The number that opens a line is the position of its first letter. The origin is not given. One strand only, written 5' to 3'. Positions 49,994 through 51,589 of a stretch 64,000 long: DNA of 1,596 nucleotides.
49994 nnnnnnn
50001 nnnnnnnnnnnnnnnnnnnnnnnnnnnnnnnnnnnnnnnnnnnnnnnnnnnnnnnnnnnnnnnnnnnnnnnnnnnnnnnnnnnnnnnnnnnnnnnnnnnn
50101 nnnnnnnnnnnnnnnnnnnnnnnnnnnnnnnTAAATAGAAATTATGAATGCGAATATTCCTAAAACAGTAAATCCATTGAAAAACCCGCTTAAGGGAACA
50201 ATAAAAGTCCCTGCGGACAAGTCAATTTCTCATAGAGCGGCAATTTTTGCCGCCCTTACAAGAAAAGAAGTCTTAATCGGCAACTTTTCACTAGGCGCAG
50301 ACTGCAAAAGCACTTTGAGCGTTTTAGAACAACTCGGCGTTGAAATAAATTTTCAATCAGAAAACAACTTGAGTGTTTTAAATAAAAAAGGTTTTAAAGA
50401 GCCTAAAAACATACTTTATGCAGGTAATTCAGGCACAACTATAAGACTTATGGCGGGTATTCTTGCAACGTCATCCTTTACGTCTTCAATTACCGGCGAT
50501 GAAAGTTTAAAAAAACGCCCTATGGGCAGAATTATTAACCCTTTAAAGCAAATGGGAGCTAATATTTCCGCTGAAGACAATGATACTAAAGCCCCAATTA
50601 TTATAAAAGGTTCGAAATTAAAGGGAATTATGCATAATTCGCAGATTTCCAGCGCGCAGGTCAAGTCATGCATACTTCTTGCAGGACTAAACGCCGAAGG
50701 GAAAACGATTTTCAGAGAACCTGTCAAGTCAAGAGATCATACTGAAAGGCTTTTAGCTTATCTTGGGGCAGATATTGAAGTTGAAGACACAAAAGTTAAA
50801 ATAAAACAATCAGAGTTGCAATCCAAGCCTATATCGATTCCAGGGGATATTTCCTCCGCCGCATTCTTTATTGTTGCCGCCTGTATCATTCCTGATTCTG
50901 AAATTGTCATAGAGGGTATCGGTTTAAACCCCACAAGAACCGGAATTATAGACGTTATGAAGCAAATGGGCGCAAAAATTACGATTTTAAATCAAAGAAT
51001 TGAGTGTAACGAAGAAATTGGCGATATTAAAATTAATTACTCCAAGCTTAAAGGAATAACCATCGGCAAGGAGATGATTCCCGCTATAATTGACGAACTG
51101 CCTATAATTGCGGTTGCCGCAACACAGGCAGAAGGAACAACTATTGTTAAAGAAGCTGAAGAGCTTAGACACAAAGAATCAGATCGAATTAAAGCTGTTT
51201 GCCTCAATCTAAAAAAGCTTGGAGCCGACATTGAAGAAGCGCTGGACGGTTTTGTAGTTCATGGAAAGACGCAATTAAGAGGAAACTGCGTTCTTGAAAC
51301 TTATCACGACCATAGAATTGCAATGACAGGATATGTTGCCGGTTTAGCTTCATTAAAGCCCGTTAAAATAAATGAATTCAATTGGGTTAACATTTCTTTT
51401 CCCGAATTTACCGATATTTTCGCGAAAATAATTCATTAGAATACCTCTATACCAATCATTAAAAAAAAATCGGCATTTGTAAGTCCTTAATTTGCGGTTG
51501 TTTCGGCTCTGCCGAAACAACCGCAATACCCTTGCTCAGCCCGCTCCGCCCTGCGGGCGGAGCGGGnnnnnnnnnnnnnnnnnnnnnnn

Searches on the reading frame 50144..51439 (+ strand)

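Call 9: search_protein_families(library=pfam, proteins=[window:50144-51439:+])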
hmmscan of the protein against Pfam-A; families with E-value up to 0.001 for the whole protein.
window:50144-51439:+ (431 aa): 1 family
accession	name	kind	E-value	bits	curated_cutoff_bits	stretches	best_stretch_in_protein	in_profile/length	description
PF00275.25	EPSP_synthase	-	1.5e-117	393.3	22.8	1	14-424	5-415/417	EPSP synthase (3-phosphoshikimate 1-carboxyvinyltransferase)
